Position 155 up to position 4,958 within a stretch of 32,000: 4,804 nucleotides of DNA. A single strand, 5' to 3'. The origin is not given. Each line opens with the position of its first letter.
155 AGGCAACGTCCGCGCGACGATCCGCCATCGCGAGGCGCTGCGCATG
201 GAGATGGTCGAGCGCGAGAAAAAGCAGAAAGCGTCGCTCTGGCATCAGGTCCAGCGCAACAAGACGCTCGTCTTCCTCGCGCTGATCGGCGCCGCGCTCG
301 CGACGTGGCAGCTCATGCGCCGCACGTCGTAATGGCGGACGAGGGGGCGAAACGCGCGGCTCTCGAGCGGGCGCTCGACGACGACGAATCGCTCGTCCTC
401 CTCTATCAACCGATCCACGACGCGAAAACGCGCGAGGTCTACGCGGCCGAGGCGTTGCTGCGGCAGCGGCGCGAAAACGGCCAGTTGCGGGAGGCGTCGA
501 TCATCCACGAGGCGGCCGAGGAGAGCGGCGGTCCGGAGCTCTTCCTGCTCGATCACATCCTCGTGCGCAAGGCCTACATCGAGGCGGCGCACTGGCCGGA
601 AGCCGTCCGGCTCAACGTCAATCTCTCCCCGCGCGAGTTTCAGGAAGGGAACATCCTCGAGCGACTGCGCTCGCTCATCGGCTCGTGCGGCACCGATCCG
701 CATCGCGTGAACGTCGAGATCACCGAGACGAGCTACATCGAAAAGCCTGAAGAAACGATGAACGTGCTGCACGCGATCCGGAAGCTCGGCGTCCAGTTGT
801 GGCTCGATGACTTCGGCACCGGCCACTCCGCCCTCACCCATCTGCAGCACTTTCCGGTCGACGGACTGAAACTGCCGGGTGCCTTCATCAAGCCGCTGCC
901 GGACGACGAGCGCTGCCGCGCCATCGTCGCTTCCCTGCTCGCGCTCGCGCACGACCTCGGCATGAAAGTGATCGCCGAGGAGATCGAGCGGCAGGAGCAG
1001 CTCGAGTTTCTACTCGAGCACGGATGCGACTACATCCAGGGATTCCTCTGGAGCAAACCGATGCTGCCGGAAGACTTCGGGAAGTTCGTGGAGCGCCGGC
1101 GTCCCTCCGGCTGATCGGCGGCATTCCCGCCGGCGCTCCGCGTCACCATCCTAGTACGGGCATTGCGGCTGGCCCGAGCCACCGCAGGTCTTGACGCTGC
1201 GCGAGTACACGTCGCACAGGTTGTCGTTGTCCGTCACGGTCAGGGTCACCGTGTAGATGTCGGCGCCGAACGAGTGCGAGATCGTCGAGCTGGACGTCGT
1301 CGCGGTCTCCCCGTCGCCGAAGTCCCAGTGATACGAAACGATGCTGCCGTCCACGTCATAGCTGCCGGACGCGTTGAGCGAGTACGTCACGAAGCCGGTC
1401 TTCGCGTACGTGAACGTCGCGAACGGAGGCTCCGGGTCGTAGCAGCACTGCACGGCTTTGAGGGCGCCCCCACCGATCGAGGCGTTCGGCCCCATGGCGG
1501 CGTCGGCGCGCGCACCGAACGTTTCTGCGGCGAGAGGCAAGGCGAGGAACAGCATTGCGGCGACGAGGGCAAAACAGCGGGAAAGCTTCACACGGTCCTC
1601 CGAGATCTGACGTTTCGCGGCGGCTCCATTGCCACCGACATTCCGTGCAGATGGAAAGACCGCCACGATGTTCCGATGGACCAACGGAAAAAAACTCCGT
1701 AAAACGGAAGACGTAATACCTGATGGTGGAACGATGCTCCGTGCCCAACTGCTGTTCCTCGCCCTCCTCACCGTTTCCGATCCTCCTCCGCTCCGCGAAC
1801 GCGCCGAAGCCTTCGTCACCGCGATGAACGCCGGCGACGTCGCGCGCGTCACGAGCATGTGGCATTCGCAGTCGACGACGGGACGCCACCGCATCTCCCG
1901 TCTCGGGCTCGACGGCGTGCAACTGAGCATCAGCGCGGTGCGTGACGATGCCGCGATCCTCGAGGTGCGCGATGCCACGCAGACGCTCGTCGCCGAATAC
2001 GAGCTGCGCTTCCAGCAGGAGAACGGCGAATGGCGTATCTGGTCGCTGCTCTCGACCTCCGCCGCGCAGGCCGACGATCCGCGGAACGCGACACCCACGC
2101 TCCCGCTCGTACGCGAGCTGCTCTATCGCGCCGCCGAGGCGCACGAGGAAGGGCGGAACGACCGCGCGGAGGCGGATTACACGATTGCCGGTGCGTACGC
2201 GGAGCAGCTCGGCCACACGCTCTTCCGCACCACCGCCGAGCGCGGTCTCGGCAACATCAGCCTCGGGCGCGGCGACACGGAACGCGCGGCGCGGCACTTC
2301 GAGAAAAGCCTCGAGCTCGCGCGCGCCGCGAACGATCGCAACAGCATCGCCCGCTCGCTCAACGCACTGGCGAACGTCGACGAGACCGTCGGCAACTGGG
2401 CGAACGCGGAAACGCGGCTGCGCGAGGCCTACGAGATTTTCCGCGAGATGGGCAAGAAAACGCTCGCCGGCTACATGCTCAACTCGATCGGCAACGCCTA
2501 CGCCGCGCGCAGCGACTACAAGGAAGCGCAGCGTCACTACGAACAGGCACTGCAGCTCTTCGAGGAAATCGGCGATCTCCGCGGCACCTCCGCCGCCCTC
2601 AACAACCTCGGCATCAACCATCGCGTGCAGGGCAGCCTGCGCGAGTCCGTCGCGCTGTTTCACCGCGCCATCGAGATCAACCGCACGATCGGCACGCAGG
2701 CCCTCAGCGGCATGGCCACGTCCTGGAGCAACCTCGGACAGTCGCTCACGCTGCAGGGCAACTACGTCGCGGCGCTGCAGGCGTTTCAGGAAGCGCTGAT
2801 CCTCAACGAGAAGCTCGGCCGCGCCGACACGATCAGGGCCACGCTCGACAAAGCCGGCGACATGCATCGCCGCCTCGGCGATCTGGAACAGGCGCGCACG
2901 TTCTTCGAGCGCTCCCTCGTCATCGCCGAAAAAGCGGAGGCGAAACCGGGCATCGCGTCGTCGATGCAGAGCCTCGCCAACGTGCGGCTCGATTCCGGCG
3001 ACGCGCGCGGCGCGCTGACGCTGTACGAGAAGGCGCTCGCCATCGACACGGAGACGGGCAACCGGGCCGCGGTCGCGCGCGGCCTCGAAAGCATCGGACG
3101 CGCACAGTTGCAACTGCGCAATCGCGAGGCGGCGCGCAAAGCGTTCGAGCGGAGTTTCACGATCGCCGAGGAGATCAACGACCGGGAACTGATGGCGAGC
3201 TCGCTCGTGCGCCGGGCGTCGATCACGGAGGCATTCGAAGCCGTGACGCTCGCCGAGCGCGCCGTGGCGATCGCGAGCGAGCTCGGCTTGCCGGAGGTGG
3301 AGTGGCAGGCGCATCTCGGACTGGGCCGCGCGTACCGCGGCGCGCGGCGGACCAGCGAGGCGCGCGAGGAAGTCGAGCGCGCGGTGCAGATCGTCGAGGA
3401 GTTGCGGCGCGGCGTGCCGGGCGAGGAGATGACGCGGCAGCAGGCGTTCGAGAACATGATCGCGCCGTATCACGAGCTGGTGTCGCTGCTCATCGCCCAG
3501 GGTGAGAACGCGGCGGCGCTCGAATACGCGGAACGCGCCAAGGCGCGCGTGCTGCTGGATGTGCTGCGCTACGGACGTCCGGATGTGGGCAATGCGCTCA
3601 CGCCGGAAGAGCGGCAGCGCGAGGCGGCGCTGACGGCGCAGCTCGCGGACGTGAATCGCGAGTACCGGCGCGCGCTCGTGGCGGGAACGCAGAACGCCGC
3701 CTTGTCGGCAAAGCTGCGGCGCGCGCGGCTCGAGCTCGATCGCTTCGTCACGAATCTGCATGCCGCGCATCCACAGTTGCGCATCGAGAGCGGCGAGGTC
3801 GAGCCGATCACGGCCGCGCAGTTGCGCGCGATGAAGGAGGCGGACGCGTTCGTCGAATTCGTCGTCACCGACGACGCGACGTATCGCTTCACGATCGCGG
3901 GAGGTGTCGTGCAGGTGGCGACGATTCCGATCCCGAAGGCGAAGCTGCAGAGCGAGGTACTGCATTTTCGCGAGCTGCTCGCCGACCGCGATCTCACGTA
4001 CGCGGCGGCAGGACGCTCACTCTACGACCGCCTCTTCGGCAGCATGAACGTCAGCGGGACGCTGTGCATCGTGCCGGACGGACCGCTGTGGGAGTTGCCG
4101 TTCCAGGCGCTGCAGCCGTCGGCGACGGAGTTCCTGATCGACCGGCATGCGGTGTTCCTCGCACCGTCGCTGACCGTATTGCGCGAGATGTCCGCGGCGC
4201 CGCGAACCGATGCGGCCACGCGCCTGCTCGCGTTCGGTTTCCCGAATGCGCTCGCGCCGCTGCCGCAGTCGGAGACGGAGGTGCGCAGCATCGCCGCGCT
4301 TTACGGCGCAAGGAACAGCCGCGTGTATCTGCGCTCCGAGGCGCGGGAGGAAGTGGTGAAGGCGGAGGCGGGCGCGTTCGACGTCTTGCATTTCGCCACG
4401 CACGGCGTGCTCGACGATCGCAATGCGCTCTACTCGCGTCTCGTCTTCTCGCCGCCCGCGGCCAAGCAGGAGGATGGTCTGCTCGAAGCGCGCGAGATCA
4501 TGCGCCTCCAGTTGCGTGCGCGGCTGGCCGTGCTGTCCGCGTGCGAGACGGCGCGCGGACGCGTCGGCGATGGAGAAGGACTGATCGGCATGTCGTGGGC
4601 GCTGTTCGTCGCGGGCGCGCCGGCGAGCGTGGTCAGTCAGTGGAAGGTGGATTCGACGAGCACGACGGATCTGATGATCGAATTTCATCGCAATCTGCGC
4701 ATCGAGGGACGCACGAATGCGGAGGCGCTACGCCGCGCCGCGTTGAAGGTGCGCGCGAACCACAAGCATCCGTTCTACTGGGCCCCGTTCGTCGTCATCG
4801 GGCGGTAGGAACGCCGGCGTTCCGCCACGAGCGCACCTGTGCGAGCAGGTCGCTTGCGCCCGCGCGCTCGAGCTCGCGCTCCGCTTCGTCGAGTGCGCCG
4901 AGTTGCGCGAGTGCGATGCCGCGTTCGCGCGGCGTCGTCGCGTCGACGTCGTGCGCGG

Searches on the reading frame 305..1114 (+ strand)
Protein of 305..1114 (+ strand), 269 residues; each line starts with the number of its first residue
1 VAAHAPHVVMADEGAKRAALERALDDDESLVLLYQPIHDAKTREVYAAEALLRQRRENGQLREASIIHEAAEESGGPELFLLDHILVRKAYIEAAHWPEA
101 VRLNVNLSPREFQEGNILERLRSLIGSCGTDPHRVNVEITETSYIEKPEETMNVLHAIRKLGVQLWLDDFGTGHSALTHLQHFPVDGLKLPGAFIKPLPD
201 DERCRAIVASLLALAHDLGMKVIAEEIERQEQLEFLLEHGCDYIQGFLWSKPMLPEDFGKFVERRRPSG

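Call 49: search_protein_families(library=pfam, proteins=[window:305-1114:+], max_evalue=0.001)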
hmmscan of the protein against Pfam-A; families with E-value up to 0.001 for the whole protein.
window:305-1114:+ (269 aa): 1 family
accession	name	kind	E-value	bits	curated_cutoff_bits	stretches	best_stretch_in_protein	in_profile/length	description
PF00563.25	EAL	-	2.8e-59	200.8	31.3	1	18-252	2-236/236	EAL domain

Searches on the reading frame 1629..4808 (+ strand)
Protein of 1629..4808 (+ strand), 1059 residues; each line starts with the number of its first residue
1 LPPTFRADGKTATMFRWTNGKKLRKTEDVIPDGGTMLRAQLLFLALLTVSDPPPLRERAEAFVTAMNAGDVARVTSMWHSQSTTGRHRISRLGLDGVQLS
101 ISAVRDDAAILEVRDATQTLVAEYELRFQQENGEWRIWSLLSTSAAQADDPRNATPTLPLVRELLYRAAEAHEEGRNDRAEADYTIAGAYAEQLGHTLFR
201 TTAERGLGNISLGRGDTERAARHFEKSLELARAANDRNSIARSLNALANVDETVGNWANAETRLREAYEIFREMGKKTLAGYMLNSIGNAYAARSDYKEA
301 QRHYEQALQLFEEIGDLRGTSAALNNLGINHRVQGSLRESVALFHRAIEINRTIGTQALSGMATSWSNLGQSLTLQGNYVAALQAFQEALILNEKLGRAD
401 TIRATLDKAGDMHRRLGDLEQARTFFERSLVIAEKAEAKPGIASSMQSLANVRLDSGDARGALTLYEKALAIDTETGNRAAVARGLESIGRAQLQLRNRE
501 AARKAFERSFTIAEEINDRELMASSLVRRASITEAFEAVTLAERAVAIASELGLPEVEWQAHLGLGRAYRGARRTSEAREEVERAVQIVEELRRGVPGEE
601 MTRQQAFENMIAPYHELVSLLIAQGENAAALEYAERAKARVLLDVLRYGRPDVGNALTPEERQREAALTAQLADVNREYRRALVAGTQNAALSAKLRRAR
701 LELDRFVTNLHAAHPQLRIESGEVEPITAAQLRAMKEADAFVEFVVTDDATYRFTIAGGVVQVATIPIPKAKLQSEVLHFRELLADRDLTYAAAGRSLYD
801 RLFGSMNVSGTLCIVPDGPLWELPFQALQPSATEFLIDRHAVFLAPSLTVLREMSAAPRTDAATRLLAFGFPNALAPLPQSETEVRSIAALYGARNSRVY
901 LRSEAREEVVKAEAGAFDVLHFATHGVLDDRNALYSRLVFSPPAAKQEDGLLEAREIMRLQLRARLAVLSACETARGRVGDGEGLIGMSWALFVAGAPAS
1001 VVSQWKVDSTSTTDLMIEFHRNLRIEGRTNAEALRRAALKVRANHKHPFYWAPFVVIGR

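Call 49: search_protein_families(library=pfam, proteins=[window:1629-4808:+], max_evalue=0.001)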
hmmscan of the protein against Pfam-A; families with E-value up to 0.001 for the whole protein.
window:1629-4808:+ (1059 aa): 15 families
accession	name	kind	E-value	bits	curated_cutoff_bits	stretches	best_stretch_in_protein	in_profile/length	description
PF12770.12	CHAT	-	9.1e-67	225.9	24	1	794-1059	3-289/289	CHAT domain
PF13424.12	TPR_12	-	1.3e-48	163.5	30.1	4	362-434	2-76/77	Tetratricopeptide repeat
PF07719.23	TPR_2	-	7.1e-31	104.2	27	2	364-395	2-33/34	Tetratricopeptide repeat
PF00515.34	TPR_1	-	1.7e-28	97.6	27.8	2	363-395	1-33/34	Tetratricopeptide repeat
PF13374.12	TPR_10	-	7.1e-27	93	27.5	1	320-353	1-34/42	Tetratricopeptide repeat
PF13181.12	TPR_8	-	2.4e-17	62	25.7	0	284-310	4-30/34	Tetratricopeptide repeat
PF17874.7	TPR_MalT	-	5.3e-15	56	45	2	291-472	11-190/336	MalT-like TPR region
PF13176.12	TPR_7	-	1.9e-14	52.9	27.9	0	284-310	2-28/36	Tetratricopeptide repeat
PF24885.1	TPR_NPHP3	-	1.1e-10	41.8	100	1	374-518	73-218/239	Nephrocystin-3 TPR domain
PF14938.12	SNAP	-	7.9e-10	39.1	25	1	217-315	51-149/282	Soluble NSF attachment protein, SNAP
PF13432.12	TPR_16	-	3.7e-08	34.1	32.7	0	328-391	4-59/65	Tetratricopeptide repeat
PF13428.12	TPR_14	-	1.1e-07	32.3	23.5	0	288-313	8-33/44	Tetratricopeptide repeat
PF13414.12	TPR_11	-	3.3e-07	30.3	26.8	0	288-310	1-23/42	TPR repeat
PF10602.15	RPN7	-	5e-06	26.8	29.6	0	220-336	15-109/174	26S proteasome subunit RPN7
PF14559.12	TPR_19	-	0.00044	20.9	25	0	454-508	2-50/68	Tetratricopeptide repeat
